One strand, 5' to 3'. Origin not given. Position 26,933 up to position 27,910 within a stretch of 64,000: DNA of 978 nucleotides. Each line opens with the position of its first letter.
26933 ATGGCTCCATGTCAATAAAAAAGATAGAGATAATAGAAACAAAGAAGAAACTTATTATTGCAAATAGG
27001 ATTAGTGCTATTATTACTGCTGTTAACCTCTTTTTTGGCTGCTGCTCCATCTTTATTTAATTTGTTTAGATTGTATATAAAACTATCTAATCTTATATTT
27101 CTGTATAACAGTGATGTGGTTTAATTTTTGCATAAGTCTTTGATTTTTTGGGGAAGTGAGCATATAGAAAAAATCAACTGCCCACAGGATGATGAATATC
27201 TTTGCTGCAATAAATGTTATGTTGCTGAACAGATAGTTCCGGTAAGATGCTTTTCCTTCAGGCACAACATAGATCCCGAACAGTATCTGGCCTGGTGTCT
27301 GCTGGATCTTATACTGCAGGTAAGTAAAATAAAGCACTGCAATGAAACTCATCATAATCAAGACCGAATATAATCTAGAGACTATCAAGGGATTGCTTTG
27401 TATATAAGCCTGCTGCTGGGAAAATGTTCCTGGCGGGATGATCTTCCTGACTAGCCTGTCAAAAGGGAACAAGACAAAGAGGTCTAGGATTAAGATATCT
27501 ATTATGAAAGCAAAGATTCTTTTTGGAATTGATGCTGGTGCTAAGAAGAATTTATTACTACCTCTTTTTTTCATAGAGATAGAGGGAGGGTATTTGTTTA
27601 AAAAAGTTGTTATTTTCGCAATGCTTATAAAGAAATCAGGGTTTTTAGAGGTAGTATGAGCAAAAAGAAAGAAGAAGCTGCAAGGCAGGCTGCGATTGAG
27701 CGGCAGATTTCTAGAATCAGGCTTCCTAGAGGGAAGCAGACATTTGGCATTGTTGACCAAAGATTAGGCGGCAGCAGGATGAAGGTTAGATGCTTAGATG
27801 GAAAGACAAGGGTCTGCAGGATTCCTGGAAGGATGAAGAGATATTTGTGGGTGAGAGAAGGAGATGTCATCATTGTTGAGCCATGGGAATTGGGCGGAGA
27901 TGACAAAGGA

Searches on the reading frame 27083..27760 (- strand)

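Call 28: search_protein_families(library=pfam, proteins=[window:27083-27760:-], max_evalue=0.001)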
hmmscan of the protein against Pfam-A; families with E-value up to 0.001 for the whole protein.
window:27083-27760:- (225 aa): 1 family
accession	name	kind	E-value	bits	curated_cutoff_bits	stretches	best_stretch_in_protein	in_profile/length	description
PF06271.18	RDD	-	1.3e-14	55.1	24.1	1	76-209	2-131/137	RDD family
